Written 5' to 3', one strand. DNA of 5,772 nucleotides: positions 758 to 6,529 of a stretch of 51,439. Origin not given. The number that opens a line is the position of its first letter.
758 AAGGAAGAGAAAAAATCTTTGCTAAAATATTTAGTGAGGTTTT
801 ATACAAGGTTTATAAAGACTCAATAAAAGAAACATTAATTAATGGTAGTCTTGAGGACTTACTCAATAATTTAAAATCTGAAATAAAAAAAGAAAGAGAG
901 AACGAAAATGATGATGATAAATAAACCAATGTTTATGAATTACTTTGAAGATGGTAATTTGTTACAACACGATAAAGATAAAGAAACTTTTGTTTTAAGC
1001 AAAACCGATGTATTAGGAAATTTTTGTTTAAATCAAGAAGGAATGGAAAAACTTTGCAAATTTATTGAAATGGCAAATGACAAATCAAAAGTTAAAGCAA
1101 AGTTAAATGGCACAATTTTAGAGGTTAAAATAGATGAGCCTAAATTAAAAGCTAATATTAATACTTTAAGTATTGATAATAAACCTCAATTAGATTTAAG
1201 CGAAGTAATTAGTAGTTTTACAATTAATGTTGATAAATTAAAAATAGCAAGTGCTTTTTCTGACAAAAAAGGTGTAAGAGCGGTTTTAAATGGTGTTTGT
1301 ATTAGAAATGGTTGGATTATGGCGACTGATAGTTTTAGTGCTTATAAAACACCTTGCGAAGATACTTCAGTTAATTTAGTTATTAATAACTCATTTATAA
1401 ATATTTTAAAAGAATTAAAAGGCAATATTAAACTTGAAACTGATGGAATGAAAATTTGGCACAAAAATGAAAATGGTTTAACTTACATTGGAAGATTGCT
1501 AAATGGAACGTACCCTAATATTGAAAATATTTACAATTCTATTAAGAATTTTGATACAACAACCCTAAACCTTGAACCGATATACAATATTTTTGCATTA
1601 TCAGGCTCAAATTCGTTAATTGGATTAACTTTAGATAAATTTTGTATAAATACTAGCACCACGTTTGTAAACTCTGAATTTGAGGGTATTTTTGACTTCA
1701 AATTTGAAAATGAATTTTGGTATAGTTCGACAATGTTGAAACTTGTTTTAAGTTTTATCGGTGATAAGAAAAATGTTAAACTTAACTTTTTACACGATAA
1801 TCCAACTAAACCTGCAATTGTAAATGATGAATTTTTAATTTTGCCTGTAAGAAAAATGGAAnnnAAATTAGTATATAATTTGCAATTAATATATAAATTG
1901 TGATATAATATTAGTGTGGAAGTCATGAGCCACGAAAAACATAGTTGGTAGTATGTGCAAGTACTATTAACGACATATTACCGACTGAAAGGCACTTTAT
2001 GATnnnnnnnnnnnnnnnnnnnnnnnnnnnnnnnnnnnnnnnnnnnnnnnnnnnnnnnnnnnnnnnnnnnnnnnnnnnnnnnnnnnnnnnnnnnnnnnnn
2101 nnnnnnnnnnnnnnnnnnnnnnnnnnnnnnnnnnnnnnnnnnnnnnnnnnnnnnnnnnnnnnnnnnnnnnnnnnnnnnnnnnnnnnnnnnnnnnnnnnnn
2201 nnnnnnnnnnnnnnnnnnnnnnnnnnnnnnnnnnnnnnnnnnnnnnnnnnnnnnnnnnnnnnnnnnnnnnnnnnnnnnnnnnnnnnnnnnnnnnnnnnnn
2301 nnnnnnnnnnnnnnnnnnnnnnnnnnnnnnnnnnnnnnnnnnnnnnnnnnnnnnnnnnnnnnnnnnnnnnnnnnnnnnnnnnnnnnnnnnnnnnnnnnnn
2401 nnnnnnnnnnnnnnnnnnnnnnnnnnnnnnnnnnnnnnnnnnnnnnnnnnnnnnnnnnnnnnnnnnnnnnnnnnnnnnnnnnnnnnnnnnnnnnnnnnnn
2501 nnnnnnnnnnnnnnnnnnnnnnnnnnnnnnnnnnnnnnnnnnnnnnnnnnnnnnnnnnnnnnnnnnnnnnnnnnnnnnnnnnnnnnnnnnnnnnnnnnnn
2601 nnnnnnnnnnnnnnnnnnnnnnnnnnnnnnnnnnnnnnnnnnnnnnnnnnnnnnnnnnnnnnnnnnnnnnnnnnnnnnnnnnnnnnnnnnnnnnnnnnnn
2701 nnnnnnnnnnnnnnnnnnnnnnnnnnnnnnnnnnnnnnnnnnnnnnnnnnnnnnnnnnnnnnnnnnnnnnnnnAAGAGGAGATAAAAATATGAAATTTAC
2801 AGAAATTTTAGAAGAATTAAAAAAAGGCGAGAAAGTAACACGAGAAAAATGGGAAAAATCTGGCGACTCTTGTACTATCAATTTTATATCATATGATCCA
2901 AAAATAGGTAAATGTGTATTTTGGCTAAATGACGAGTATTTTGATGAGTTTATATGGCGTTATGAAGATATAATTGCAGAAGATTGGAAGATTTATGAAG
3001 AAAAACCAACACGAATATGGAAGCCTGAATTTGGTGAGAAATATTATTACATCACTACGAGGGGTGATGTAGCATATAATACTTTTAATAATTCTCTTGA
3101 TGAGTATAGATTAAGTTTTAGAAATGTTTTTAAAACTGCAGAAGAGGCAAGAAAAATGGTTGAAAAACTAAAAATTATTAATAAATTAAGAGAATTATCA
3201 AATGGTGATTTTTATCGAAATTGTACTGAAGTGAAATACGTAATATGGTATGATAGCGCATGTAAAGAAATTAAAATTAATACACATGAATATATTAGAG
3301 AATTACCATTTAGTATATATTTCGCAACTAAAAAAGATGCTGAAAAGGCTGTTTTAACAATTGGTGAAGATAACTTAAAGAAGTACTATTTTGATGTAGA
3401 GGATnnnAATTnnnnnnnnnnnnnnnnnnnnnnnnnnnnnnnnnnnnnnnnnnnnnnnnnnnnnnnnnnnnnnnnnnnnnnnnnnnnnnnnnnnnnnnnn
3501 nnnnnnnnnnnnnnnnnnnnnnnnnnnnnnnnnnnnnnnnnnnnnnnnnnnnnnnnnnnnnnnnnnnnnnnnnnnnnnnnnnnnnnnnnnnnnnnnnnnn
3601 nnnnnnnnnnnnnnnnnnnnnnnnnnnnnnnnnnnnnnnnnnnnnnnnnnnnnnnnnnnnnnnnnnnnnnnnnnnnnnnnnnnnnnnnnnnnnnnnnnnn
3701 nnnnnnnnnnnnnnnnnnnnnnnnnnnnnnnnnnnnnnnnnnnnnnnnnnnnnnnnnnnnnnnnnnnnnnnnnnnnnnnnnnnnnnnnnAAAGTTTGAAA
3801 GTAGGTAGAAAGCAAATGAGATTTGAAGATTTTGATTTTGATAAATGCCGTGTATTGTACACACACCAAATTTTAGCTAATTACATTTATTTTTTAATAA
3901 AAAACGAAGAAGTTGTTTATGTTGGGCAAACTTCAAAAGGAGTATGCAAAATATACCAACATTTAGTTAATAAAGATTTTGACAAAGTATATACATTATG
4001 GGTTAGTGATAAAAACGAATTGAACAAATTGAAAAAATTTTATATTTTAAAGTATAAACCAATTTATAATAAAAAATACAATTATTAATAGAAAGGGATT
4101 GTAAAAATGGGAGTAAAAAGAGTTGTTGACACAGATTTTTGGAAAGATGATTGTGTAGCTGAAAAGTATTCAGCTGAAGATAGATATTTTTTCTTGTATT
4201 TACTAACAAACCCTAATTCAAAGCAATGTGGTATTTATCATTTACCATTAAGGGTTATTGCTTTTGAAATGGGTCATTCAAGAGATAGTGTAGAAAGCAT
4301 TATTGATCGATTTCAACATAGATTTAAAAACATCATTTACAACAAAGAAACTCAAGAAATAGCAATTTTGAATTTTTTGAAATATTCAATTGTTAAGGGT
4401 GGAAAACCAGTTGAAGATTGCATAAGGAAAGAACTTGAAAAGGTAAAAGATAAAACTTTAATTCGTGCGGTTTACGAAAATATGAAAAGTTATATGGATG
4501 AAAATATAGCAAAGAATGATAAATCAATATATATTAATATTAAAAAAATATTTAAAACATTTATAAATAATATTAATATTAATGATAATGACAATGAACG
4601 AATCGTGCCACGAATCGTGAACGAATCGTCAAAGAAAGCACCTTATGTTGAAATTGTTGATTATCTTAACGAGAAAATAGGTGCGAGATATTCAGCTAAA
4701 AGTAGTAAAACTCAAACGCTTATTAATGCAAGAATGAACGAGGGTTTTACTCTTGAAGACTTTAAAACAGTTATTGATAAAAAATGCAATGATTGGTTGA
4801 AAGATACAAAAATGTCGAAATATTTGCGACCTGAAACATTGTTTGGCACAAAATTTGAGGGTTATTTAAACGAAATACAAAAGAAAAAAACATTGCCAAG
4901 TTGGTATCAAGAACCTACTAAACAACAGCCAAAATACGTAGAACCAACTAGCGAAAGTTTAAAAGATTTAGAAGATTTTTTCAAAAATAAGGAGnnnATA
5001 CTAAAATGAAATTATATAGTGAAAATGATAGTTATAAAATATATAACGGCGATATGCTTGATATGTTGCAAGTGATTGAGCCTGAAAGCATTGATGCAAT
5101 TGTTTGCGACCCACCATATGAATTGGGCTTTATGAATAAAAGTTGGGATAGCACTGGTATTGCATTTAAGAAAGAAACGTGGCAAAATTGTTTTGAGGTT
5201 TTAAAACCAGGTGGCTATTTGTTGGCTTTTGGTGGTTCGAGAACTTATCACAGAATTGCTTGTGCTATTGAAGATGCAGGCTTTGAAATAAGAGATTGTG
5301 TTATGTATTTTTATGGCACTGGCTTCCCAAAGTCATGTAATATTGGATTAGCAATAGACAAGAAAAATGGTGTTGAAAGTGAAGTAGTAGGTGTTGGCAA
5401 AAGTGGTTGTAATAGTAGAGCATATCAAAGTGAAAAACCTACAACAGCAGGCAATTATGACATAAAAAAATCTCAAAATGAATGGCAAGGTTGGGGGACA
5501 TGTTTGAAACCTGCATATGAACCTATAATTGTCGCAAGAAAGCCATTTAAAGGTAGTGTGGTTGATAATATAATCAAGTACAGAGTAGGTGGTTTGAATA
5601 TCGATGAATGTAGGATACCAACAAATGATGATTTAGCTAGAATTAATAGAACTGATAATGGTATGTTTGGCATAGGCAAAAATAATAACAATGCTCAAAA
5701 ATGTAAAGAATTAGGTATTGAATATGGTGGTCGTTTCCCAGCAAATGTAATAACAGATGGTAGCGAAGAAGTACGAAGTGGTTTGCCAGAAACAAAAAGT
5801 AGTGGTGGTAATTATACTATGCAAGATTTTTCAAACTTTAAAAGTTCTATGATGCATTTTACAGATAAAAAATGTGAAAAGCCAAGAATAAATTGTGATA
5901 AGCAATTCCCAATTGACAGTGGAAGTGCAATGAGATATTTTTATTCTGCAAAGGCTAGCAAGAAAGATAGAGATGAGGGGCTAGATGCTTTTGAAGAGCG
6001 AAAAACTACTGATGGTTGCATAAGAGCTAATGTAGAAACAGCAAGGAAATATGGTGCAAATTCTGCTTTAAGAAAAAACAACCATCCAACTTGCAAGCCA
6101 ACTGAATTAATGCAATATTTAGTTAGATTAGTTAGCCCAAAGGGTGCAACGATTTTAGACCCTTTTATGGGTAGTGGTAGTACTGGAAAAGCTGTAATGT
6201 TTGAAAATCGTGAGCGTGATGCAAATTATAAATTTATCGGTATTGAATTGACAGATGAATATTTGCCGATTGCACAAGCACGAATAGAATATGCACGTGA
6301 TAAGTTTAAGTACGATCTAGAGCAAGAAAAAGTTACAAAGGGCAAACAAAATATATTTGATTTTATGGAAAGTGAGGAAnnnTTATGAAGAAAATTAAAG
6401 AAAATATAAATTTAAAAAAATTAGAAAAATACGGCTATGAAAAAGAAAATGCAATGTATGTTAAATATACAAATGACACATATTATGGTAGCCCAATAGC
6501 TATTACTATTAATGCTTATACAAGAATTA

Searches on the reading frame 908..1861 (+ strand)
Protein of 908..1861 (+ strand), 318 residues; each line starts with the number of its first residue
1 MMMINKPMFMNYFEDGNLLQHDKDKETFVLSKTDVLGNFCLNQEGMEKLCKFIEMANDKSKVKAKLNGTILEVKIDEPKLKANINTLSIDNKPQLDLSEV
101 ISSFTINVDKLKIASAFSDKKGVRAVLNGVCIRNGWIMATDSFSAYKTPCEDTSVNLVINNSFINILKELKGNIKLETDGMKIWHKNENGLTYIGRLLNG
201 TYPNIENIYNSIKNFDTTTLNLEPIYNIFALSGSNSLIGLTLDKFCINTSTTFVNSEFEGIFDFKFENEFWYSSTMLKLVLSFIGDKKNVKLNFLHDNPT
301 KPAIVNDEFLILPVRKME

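Call 14: search_protein_families(library=phrogs, proteins=[window:908-1861:+], max_evalue=0.001)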
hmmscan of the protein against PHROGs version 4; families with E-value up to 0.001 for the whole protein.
window:908-1861:+ (318 aa): 2 families
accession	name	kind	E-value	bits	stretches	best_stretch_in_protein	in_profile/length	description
phrog_3007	-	DNA, RNA and nucleotide metabolism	3.5e-13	50.7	1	104-221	3-132/190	RusA-like Holliday junction resolvase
phrog_947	-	DNA, RNA and nucleotide metabolism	4e-12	46.8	1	47-314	73-363/368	DNA polymerase processivity factor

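Call 91: search_protein_families(library=pfam, proteins=[window:908-1861:+], max_evalue=0.001)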
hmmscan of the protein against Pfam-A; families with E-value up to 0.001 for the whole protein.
window:908-1861:+ (318 aa): 0 families

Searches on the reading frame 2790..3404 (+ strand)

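Call 14: search_protein_families(library=phrogs, proteins=[window:2790-3404:+], max_evalue=0.001)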
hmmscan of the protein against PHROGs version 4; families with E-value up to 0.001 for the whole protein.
window:2790-3404:+ (205 aa): 2 families
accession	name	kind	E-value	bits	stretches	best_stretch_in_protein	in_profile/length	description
phrog_1048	-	unknown function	1.6e-05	26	1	1-73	110-198/211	-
phrog_6670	-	unknown function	0.00022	22.1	1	1-89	1-78/120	-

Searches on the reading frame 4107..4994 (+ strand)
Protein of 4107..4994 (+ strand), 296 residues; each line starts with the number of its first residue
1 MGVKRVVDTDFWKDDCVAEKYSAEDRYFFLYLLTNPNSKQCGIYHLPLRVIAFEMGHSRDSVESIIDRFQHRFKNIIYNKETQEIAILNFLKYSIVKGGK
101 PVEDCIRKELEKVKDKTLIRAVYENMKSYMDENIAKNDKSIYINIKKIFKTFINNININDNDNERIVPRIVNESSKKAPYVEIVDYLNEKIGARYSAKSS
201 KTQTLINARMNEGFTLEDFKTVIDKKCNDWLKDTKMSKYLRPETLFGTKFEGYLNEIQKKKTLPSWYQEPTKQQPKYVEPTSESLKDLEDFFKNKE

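Call 14: search_protein_families(library=phrogs, proteins=[window:4107-4994:+], max_evalue=0.001)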
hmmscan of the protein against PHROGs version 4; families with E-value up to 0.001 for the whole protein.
window:4107-4994:+ (296 aa): 9 families
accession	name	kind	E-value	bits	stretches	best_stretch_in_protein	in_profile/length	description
phrog_1701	-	DNA, RNA and nucleotide metabolism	1.1e-56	194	2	1-155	1-156/323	DnaD-like helicase loader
phrog_6251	-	DNA, RNA and nucleotide metabolism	8.7e-50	170.8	1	1-172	1-167/284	replisome organizer DnaA-like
phrog_428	-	DNA, RNA and nucleotide metabolism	2.7e-40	139.9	1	115-268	168-321/455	replication initiation protein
phrog_1163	-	unknown function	6.4e-36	125.5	1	51-262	64-256/273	-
phrog_20981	-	unknown function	1.5e-24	88.2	1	49-263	56-260/293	-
phrog_22793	-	unknown function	1.8e-16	61.3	1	183-259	62-138/177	-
phrog_20827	-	unknown function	4.1e-11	44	1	180-262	85-167/252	-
phrog_25711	-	unknown function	1.6e-08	35.9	1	5-127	7-127/164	-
phrog_21472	-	unknown function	5.2e-05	24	1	161-229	171-235/299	-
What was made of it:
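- The genome has a separate DnaD-like replisome organiser at 4107-4997 (call 14).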

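Call 92: search_dna_similar(query=window:4107-4994:+, collection=phages, mode=protein, max_evalue=1e-8, max_rows=15)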
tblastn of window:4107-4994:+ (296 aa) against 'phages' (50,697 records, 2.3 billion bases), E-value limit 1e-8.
Records with a match: 428; places in all: 428; records where one place covers at least 80% of the query: 29.
Best place of each record, by identity: 60-80% 12; <60% 416.
By first word of the organism name: Staphylococcus 134; Streptococcus 83; Bacillus 62; Flavobacterium 31; Lactobacillus 19; Lactococcus 19; Vibrio 11; Aeromonas 9; Geobacillus 8; Oenococcus 7; and 17 more.
By host as written in the record: - 46; Staphylococcus aureus 41; Bacillus anthracis 16; Lactococcus lactis 14; Flavobacterium psychrophilum 950106-1/1 13; Bacillus subtilis 9; Brochothrix thermosphacta 6; Staphylococcus aureus subsp. aureus RN4220 6; and 195 more.
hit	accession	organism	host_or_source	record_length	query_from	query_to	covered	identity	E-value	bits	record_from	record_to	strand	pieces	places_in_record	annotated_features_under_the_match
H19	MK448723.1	Streptococcus phage Javan271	Streptococcus iniae SF1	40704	3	259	87%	43.6%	2e-62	218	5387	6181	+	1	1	replication initiation protein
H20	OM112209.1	Bacillus phage PK1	Bacillus sp. (in: Bacteria)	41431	1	256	86%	41.4%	2e-48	178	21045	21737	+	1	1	hypothetical protein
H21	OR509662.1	Bacillus phage vB_BanS-A16R4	Bacillus anthracis str. A16R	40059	1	260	88%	39.8%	5e-53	191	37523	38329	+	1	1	DnaD-like helicase loader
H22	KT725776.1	Bacillus phage vB_BceS-MY192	Bacillus cereus 11-192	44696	1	260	88%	39.4%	9e-53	191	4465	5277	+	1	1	hypothetical protein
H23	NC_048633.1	Bacillus phage vB_BceS-MY192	Bacillus cereus 11-192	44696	1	260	88%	39.4%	9e-53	191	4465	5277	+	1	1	DnaD-like helicase loader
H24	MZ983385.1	Psychrobacillus phage PVJ1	Psychrobacillus sp. GC2J1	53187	5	256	85%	40.1%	6e-44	165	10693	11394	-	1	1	replication protein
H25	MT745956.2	Bacillus phage z1a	Bacillus anthracis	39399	1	256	70%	47.4%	9e-31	204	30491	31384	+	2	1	putative replisome organizer protein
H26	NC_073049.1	Bacillus phage z1a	Bacillus anthracis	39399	1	256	70%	47.4%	9e-31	204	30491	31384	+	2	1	putative replisome organizer protein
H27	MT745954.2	Bacillus phage F16Ba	Bacillus anthracis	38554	1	256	70%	47.4%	7e-31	204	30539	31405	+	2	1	replication initiation protein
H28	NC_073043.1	Bacillus phage F16Ba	Bacillus anthracis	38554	1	256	70%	47.4%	7e-31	204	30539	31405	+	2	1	replication initiation protein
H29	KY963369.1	Bacillus phage Tavor_SA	Bacillus anthracis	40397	1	256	70%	47.4%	8e-31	204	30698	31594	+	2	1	replication initiation protein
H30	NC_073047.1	Bacillus phage Tavor_SA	Bacillus anthracis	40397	1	256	70%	47.4%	8e-31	204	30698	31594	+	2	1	replication initiation protein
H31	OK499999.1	Bacillus phage vB_BanS_Booya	Bacillus anthracis sterne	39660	1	256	86%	38.3%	2e-48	177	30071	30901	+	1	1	putative chromosomal replication initiator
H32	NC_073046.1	Bacillus phage vB_BanS_Booya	Bacillus anthracis sterne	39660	1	256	86%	38.3%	2e-48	177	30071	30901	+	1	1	putative chromosomal replication initiator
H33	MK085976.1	Bacillus phage AP631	lab crude sewage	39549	1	256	86%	38.1%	2e-47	175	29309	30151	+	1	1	putative replisome organizer protein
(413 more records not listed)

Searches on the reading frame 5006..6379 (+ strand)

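Call 14: search_protein_families(library=phrogs, proteins=[window:5006-6379:+], max_evalue=0.001)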
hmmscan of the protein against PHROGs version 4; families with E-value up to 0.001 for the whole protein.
window:5006-6379:+ (458 aa): 14 families
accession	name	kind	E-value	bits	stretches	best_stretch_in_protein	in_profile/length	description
phrog_67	-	other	2e-66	226.5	1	1-455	115-370/743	DNA methyltransferase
phrog_6025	-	other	1.9e-26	93.8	1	7-128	9-135/192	DNA methyltransferase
phrog_3008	-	other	4.7e-26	92.5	1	175-433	1-217/244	DNA methyltransferase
phrog_498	-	other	4.1e-20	72.8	2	352-442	351-435/633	DNA methyltransferase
phrog_18293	-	other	2.3e-16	60.8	1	353-433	39-113/119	methyltransferase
phrog_23148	-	unknown function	2e-14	54.9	1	356-430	81-149/165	-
phrog_8769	-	other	1.3e-12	48.3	1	369-431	1-57/71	methyltransferase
phrog_12862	-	unknown function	2.3e-09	38.3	1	9-76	2-65/149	-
phrog_6952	-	other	3.4e-09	37.8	1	359-419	113-167/181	DNA methyltransferase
phrog_11619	-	other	1.6e-08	35.2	1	13-79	71-141/186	DNA methyltransferase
phrog_23085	-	unknown function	1.4e-07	32.3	1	357-424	41-102/138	-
phrog_18146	-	other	7.7e-06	26.1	0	10-38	255-283/452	DNA methyltransferase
phrog_12517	-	unknown function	4.4e-05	23.8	1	342-436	69-156/316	-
phrog_2713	-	unknown function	0.00017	21.7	0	365-423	197-259/520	-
